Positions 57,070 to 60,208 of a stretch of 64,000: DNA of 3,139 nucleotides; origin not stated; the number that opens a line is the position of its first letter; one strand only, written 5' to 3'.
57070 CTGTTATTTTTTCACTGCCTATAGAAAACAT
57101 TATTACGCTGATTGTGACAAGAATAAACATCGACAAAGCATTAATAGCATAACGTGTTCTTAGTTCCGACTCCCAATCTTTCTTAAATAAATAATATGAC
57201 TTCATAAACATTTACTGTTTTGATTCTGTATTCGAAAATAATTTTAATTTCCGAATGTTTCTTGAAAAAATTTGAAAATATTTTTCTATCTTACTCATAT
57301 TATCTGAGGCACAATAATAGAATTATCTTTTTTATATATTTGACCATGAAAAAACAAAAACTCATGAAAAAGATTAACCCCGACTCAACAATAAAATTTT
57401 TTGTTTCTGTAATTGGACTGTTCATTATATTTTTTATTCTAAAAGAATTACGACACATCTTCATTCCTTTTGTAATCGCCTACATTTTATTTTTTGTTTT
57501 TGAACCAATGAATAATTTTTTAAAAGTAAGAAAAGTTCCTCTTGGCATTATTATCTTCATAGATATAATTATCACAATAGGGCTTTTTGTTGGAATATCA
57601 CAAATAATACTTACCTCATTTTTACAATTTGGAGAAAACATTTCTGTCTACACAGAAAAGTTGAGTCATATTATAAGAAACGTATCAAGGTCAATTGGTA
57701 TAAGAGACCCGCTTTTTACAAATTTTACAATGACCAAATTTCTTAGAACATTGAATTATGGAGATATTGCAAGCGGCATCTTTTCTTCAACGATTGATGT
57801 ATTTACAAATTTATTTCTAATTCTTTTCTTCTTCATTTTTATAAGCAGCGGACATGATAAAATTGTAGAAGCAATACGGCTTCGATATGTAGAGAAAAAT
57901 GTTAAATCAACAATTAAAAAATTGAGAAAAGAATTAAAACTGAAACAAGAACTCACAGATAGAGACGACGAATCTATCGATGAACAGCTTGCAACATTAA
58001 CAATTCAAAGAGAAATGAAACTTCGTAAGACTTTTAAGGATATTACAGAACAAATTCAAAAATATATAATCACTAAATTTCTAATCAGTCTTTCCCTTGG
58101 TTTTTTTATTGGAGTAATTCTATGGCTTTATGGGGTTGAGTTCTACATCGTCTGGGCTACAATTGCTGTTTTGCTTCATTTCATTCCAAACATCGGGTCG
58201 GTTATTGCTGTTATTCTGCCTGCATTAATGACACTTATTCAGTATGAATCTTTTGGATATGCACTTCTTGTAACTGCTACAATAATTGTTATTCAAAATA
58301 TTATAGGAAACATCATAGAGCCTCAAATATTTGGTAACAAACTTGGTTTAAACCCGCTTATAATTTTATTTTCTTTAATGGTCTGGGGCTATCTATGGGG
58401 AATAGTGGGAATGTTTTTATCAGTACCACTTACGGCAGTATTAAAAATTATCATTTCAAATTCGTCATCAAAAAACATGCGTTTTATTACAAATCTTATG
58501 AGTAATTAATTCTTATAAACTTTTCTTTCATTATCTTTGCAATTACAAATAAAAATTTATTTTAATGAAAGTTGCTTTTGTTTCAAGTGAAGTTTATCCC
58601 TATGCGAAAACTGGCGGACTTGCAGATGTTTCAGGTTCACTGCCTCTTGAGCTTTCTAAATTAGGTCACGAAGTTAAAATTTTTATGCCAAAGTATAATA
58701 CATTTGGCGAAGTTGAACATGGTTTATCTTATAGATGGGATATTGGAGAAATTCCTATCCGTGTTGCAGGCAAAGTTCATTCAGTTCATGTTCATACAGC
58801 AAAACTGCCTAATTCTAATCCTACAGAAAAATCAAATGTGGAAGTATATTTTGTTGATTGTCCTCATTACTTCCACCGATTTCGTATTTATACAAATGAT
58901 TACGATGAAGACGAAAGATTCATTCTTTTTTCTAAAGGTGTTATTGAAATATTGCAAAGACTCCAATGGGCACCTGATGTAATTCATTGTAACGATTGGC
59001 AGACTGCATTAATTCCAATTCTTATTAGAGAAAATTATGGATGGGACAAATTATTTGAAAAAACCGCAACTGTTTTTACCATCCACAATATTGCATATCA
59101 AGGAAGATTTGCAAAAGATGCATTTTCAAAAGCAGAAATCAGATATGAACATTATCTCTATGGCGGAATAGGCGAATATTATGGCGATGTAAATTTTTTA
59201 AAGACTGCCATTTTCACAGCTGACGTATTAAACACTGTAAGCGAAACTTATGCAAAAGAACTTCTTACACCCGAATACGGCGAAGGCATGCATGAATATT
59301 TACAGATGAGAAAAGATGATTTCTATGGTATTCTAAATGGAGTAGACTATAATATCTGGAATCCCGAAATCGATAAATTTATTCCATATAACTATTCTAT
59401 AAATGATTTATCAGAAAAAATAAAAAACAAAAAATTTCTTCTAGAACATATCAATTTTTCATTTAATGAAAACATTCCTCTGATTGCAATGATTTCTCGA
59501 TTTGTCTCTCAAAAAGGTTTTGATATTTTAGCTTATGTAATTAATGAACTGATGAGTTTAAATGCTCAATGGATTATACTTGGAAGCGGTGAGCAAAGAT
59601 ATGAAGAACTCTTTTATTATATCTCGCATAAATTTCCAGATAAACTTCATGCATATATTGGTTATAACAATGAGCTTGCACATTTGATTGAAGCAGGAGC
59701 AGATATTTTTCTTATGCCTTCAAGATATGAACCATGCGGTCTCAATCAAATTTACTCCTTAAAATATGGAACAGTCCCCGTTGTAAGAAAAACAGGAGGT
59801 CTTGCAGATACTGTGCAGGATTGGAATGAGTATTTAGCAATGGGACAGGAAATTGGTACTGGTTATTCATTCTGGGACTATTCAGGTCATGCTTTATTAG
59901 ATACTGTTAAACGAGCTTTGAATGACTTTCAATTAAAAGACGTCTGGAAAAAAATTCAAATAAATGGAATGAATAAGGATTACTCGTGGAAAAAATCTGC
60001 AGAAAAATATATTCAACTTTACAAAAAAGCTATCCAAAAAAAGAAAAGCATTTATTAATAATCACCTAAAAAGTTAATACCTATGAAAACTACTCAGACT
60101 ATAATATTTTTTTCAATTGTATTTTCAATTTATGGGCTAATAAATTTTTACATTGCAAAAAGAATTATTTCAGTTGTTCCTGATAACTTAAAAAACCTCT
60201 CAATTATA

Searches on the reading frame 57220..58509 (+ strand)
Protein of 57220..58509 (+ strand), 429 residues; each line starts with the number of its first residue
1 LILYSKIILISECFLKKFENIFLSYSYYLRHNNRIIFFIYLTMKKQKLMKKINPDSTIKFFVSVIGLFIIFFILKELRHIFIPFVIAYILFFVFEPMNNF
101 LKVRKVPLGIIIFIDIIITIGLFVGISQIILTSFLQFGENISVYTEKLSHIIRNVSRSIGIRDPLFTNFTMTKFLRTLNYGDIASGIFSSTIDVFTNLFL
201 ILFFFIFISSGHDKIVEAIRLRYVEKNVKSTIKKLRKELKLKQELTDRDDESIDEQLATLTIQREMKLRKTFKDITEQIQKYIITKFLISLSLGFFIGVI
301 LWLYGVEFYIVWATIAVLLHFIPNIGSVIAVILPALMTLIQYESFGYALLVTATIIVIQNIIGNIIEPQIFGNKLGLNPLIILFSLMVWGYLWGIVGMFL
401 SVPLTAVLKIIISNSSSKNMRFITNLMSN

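Call 42: search_protein_families(library=pfam, proteins=[window:57220-58509:+], max_evalue=0.00001)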
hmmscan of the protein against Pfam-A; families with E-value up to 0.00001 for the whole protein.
window:57220-58509:+ (429 aa): 1 family
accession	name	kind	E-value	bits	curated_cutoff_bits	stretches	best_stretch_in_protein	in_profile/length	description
PF01594.21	AI-2E_transport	-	7.4e-50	170.4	34.3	2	260-414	172-325/327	AI-2E family transporter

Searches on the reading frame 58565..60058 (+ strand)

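Call 42: search_protein_families(library=pfam, proteins=[window:58565-60058:+], max_evalue=0.00001)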
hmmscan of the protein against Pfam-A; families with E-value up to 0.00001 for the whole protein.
window:58565-60058:+ (497 aa): 4 families
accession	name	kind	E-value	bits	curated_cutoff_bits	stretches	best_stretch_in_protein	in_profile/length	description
PF08323.17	Glyco_transf_5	-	3.3e-82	276.2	22.7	1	2-247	1-238/239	Starch synthase catalytic domain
PF00534.26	Glycos_transf_1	-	7.5e-16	58.6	26.4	1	299-463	10-167/172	Glycosyl transferases group 1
PF13692.12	Glyco_trans_1_4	-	2e-09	38.3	27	1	305-421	2-119/142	Glycosyl transferases group 1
PF13439.12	Glyco_transf_4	-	3e-07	31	28.5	0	72-233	20-148/170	Glycosyltransferase Family 4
